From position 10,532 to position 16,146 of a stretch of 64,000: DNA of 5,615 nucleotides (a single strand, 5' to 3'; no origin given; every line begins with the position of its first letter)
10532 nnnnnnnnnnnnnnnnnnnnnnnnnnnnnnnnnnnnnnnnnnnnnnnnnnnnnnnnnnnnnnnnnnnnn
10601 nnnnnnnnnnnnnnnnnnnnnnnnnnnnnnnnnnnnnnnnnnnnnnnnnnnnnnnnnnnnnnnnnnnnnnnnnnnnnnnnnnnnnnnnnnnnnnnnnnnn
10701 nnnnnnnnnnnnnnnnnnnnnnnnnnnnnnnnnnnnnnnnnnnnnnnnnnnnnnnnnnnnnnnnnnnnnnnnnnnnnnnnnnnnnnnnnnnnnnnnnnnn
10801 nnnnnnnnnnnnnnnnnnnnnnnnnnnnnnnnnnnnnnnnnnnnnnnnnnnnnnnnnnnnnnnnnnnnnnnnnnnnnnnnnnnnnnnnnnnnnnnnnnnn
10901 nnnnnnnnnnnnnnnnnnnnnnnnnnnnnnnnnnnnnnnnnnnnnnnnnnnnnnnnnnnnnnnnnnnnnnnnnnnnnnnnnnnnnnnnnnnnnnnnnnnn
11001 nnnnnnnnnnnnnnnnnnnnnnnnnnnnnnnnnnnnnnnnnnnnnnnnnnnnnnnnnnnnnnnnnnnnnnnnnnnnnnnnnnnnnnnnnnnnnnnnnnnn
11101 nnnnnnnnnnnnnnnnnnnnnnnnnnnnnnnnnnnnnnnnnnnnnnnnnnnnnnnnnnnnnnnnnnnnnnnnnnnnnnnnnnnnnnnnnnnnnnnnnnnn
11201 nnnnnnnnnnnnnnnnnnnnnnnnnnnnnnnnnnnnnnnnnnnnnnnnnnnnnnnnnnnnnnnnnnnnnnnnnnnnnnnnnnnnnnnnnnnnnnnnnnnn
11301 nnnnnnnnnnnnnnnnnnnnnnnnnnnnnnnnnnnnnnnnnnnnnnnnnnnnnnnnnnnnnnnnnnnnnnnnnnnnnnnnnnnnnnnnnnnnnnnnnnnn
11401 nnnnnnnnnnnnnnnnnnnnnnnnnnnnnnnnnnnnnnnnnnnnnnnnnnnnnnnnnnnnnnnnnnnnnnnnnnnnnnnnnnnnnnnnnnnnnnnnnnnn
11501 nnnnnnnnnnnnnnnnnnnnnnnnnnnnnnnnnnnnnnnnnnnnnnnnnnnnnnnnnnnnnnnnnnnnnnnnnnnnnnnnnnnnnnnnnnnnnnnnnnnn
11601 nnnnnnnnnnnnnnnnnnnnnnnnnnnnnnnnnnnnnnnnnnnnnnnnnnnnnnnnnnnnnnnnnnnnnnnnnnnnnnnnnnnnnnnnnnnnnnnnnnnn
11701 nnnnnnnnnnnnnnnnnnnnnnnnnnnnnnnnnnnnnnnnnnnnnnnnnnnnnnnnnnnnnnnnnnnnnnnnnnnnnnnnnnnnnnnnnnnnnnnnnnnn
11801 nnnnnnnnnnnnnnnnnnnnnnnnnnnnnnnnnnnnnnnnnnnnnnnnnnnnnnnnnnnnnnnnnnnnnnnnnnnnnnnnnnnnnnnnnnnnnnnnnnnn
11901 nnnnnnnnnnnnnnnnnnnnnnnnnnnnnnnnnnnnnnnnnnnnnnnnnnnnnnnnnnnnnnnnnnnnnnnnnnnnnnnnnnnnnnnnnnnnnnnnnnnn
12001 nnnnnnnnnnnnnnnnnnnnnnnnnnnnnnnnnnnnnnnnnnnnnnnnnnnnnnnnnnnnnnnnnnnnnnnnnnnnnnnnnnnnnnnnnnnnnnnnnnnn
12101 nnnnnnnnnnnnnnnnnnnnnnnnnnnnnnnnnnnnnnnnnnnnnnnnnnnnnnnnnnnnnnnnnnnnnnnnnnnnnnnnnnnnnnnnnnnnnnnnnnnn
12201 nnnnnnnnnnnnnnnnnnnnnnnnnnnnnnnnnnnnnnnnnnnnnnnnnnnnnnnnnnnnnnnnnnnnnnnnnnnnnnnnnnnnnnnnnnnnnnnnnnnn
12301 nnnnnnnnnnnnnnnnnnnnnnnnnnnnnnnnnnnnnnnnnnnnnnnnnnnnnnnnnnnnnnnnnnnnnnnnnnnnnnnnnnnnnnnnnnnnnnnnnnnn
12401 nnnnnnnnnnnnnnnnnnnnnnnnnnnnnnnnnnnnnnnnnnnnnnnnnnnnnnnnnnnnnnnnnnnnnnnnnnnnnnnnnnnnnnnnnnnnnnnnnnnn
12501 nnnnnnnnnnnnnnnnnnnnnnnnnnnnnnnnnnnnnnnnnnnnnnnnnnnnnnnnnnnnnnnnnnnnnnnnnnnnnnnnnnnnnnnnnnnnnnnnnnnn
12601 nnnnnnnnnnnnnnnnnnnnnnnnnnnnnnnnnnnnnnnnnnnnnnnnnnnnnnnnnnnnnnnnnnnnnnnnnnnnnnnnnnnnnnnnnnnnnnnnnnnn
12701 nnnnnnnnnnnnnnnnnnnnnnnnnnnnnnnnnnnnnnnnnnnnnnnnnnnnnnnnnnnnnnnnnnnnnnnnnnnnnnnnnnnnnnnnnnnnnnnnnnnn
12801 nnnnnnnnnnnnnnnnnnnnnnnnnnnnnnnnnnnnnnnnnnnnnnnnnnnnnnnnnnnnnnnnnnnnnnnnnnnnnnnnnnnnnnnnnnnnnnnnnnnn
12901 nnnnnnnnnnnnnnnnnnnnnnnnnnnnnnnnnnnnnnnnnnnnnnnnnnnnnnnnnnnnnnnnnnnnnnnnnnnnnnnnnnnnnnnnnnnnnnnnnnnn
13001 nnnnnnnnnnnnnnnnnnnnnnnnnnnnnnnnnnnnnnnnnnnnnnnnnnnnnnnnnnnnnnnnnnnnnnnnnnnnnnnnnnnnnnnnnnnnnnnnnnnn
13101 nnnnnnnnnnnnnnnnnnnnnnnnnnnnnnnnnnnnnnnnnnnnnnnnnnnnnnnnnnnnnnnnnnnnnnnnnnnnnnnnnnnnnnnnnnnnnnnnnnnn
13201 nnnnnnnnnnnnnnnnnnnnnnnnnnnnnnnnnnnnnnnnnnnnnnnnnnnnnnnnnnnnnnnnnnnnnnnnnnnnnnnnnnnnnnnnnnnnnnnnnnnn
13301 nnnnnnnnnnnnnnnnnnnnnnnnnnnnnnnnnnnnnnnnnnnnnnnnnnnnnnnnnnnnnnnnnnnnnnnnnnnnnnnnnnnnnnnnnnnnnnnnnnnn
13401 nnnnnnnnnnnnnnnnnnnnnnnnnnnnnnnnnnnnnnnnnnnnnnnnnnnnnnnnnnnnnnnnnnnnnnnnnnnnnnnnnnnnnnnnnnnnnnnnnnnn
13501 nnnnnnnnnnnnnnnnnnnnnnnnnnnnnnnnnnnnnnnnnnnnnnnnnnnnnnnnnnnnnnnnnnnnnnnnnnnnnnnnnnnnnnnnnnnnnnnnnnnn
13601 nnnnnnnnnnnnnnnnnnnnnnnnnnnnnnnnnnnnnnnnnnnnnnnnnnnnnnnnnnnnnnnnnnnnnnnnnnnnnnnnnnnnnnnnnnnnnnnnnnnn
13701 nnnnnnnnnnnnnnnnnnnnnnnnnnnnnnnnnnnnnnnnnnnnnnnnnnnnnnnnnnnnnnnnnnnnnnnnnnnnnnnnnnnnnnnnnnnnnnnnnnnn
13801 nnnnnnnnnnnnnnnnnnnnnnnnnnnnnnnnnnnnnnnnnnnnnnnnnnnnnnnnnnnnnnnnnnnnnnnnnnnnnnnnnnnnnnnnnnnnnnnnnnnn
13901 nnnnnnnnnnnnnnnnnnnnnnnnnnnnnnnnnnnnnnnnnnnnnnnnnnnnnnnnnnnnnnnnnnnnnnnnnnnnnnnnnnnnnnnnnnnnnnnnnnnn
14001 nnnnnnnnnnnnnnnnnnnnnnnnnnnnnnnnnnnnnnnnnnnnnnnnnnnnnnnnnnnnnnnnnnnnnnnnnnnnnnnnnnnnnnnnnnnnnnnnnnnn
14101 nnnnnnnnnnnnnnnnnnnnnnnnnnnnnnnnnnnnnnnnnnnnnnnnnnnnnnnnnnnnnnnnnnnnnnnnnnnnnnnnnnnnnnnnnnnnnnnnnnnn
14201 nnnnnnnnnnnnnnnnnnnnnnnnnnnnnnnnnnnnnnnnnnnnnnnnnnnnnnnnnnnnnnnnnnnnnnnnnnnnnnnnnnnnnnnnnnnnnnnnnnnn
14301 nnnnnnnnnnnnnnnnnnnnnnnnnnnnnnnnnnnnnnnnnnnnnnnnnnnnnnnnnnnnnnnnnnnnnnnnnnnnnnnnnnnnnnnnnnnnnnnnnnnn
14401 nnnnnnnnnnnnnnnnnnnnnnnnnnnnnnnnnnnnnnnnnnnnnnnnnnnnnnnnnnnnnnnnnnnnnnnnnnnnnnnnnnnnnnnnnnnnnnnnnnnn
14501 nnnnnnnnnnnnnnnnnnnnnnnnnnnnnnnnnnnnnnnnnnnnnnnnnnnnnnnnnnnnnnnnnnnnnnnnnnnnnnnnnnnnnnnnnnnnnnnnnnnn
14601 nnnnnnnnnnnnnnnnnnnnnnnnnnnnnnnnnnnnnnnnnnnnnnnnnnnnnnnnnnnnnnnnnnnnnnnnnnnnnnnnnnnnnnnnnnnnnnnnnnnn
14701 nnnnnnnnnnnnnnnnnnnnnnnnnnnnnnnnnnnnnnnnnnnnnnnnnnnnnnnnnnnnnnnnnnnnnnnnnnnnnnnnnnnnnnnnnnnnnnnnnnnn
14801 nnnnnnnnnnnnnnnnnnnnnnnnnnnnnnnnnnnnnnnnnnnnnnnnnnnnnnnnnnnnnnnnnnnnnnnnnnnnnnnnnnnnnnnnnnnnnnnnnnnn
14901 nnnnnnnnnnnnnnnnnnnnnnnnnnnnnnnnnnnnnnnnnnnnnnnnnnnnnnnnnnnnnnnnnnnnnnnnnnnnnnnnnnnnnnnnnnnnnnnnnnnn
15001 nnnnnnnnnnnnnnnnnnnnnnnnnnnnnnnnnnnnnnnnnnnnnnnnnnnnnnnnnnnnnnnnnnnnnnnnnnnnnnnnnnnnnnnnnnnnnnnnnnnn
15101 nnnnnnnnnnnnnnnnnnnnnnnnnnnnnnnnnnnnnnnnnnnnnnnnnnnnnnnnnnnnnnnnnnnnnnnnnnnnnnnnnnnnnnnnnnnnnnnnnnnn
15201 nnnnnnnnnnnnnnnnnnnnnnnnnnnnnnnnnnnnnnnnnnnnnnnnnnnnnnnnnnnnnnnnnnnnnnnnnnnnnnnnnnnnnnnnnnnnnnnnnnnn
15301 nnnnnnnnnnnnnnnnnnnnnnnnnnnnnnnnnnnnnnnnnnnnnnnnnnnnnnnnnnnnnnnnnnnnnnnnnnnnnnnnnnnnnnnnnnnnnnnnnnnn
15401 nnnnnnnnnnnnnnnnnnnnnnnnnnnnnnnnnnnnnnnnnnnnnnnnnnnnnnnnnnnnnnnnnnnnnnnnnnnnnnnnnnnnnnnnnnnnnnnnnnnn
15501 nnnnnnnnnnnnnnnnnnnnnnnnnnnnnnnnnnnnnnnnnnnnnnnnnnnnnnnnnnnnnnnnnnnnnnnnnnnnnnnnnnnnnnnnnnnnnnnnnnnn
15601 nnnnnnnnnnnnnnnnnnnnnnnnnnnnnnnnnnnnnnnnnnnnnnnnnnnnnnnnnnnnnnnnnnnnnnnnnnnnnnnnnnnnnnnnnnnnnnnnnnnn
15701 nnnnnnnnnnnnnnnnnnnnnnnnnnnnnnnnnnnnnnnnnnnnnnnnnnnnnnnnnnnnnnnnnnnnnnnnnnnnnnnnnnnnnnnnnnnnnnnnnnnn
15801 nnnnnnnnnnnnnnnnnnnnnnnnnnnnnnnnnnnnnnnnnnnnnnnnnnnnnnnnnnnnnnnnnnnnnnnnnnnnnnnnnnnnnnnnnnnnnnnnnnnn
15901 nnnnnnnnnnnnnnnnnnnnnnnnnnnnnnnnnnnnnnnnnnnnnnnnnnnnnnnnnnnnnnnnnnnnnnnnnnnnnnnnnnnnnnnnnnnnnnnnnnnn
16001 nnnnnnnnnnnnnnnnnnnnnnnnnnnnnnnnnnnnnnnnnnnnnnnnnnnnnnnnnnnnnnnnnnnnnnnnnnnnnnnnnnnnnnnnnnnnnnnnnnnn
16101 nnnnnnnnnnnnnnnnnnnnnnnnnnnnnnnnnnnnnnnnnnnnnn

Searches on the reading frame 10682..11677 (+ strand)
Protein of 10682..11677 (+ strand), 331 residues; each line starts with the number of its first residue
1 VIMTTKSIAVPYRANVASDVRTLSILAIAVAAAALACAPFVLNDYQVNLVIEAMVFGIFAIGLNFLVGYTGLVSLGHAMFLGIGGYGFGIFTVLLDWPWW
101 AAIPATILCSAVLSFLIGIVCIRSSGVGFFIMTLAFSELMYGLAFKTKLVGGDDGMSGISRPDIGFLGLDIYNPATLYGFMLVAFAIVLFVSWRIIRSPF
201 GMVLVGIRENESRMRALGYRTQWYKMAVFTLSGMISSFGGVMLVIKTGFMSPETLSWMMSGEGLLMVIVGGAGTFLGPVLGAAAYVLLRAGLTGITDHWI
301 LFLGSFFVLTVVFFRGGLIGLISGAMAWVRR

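Call 6: search_protein_families(library=pfam, proteins=[window:10682-11677:+], max_evalue=0.001)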
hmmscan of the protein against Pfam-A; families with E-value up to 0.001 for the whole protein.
window:10682-11677:+ (331 aa): 1 family
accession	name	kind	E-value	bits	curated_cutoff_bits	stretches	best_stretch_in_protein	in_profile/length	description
PF02653.21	BPD_transp_2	-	1.5e-39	136.2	26.8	1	47-296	3-250/269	Branched-chain amino acid transport system / permease component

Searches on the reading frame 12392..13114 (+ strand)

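Call 6: search_protein_families(library=pfam, proteins=[window:12392-13114:+], max_evalue=0.001)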
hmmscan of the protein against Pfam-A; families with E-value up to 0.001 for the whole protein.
window:12392-13114:+ (240 aa): 2 families
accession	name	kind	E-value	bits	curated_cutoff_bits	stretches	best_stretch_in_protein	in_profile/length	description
PF00005.33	ABC_tran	-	6.6e-31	108.2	25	1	24-168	1-136/137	ABC transporter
PF13304.12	AAA_21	-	1.2e-07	32.5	27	0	37-56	2-21/304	AAA domain, putative AbiEii toxin, Type IV TA system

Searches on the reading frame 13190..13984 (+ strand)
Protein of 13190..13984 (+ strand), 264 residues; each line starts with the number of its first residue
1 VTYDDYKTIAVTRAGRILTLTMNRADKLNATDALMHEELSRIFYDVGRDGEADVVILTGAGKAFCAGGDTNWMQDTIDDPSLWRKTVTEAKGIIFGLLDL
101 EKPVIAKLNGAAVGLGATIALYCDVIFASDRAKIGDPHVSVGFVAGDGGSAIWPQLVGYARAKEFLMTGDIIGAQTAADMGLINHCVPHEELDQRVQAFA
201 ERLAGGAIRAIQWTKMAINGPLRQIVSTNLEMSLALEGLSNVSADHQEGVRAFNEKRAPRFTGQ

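Call 6: search_protein_families(library=pfam, proteins=[window:13190-13984:+], max_evalue=0.001)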
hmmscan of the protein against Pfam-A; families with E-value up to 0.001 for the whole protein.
window:13190-13984:+ (264 aa): 2 families
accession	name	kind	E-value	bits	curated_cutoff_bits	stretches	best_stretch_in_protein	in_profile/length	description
PF00378.25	ECH_1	-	3.1e-49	168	27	1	16-264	5-251/251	Enoyl-CoA hydratase/isomerase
PF16113.10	ECH_2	-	8.8e-27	94.9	27.2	1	19-201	3-186/335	Enoyl-CoA hydratase/isomerase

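Call 44: search_protein_families(library=ncbifam, proteins=[window:13190-13984:+], max_evalue=0.00001)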
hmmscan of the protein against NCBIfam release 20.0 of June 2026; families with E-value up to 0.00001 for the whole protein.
window:13190-13984:+ (264 aa): 71 families (the best 25 are shown)
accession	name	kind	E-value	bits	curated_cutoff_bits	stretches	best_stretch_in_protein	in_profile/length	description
NF005595.0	PRK07327.1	subfamily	6e-71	238.7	292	1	2-263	6-267/271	enoyl-CoA hydratase/isomerase family protein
NF006699.0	PRK09245.1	subfamily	1.5e-58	198.1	354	1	7-263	3-265/266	crotonase/enoyl-CoA hydratase family protein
TIGR02280.1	PaaB1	equivalog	2.7e-54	184.4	345.15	1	14-264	6-256/256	2-(1,2-epoxy-1,2-dihydrophenyl)acetyl-CoA isomerase PaaG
NF051848.1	EnCoAHydtEchA19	equivalog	2.7e-52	177.9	400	1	9-264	2-258/258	enoyl-CoA hydratase EchA19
NF004857.0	PRK06210.1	equivalog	5.3e-49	167.1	341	1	9-263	10-274/275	enoyl-CoA hydratase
NF005802.0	PRK07657.1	equivalog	3.1e-48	164.6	363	1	15-264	12-260/260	enoyl-CoA hydratase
NF042430.2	EnCoAhydt_DpgD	equivalog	9.2e-48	162.9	400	1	12-263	2-257/258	enoyl-CoA-hydratase DpgD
NF004840.0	PRK06190.1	equivalog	1.1e-47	162.9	253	1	8-229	5-224/260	enoyl-CoA hydratase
NF004475.0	PRK05809.1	subfamily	1.1e-47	162.7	394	1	5-262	2-258/260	short-chain-enoyl-CoA hydratase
NF006109.0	PRK08260.1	subfamily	5.3e-46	157.2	320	1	5-263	2-277/296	enoyl-CoA hydratase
NF005804.0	PRK07659.1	equivalog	1.5e-44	152.4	311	1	6-263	5-259/260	enoyl-CoA hydratase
NF006128.0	PRK08272.1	subfamily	1.7e-43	149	257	2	87-244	118-273/308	crotonase/enoyl-CoA hydratase family protein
NF006107.0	PRK08258.1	equivalog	6e-43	147.1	330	1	7-264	17-277/277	enoyl-CoA hydratase family protein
NF004517.0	PRK05862.1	equivalog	1.9e-42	145.6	396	1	5-262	2-255/257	enoyl-CoA hydratase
NF006008.0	PRK08139.1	equivalog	7.1e-41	140.5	313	1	11-263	15-265/266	enoyl-CoA hydratase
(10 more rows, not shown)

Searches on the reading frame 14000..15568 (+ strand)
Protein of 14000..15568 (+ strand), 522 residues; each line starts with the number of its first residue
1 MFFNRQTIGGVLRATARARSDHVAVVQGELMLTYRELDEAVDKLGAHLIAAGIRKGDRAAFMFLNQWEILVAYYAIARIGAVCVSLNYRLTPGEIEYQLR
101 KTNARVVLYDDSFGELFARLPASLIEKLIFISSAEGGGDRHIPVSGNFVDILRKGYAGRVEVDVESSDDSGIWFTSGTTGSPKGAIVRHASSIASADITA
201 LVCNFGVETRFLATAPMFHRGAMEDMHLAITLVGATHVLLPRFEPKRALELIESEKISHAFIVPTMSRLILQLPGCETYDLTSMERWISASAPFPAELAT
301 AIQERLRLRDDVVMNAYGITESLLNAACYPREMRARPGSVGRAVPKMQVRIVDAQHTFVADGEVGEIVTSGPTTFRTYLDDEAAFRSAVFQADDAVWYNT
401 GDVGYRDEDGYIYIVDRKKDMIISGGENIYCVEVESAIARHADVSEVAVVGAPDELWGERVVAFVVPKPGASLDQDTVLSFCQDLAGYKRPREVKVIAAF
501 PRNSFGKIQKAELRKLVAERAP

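Call 3: search_protein_families(library=pfam, proteins=[window:14000-15568:+], max_evalue=0.01)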
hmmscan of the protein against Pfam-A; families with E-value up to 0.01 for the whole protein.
window:14000-15568:+ (522 aa): 2 families
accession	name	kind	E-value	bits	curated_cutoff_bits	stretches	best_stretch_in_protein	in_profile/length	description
PF00501.34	AMP-binding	-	1.3e-74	251.7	29.9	1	13-379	2-384/384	AMP-binding enzyme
PF13193.12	AMP-binding_C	-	1e-19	71.7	24.5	1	433-507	1-76/76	AMP-binding enzyme C-terminal domain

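Call 4: search_protein_families(library=ncbifam, proteins=[window:14000-15568:+], max_evalue=0.01)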
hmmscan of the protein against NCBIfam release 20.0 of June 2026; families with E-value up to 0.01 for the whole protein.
window:14000-15568:+ (522 aa): 107 families (the best 25 are shown)
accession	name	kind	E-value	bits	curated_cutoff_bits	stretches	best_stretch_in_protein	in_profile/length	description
NF004837.0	PRK06187.1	subfamily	1.3e-134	449.3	476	1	5-519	7-524/531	long-chain-fatty-acid--CoA ligase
NF006182.0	PRK08316.1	subfamily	9.7e-114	380.7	663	1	4-518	9-518/523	fatty acyl-CoA synthetase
NF005307.0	PRK06839.1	equivalog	2.7e-99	333.1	748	1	12-517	8-493/496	o-succinylbenzoate--CoA ligase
NF005801.1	PRK07656.1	equivalog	3.6e-97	326.1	657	1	6-514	1-500/500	FadD3 family acyl-CoA ligase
NF009233.0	PRK12583.1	subfamily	1.5e-90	304.2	832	2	163-519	197-552/558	fatty acid CoA ligase family protein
NF005676.0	PRK07470.1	equivalog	7.7e-90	302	774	1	10-520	24-532/544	acyl-CoA synthetase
NF009071.0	PRK12406.1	subfamily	8.2e-88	295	701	1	24-515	5-500/510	acyl-CoA synthetase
NF052269.1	Staph_lig_FadD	equivalog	1.8e-86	290.4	650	1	16-520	10-496/499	long-chain-fatty-acid--CoA ligase FadD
NF006572.0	PRK09088.1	equivalog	6e-86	289.1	696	2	165-519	138-489/491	acyl-CoA synthetase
NF005857.1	PRK07786.1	exception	2.1e-85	287.2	733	1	29-515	32-510/513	fatty-acid--CoA ligase FadD5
NF004114.0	PRK05605.1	equivalog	4.3e-85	286.2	766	2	163-519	217-571/575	long-chain-fatty-acid--CoA ligase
NF006020.0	PRK08162.1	subfamily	1.2e-84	284.6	677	1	12-520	25-541/545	acyl-CoA synthetase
NF002966.0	PRK03640.1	equivalog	1.4e-84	284.5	556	2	163-518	137-481/483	o-succinylbenzoate--CoA ligase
NF004797.0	PRK06145.1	equivalog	2.1e-84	283.7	850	1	15-515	11-493/499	acyl-CoA synthetase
NF005702.0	PRK07514.1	subfamily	2e-83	280.5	558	1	12-517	9-500/506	malonyl-CoA synthase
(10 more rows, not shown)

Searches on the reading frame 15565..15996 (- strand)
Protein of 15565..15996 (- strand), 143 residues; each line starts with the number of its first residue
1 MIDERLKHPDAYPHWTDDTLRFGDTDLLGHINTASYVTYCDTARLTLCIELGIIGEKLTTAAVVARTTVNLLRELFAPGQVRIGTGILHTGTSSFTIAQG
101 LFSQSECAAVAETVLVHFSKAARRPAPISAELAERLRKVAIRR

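Call 3: search_protein_families(library=pfam, proteins=[window:15565-15996:-], max_evalue=0.01)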
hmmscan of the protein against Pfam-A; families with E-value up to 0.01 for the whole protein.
window:15565-15996:- (143 aa): 2 families
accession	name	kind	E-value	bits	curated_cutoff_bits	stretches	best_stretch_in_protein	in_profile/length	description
PF13279.12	4HBT_2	-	6.5e-18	65.8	25.5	1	21-136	2-122/122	Thioesterase-like superfamily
PF03061.28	4HBT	-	1.2e-08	35.6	20.6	1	29-105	2-74/79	Thioesterase superfamily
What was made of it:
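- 15565..15996 (-): 4HBT_2 acyl-CoA thioesterase. PF13279, 65.8 bits (call 3).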

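Call 4: search_protein_families(library=ncbifam, proteins=[window:15565-15996:-], max_evalue=0.01)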
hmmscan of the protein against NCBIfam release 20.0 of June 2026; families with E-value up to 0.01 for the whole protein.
window:15565-15996:- (143 aa): 5 families
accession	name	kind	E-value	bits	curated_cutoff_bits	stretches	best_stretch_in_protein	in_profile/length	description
TIGR02799.1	thio_ybgC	equivalog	5.1e-07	30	141.35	1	22-134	9-125/126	tol-pal system-associated acyl-CoA thioesterase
TIGR00051.1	TIGR00051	subfamily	3.5e-06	27.4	68.7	1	21-119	5-107/117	YbgC/FadM family acyl-CoA thioesterase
NF005716.0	PRK07531.1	equivalog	0.00029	19.7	592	1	25-140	357-475/495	carnitine 3-dehydrogenase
NF047424.1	MenI_Staph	exception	0.0011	18.9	225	1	19-128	9-122/148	1,4-dihydroxy-2-naphthoyl-CoA hydrolase MenI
NF008065.0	PRK10800.1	equivalog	0.003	17.7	185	1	21-121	13-117/134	tol-pal system-associated acyl-CoA thioesterase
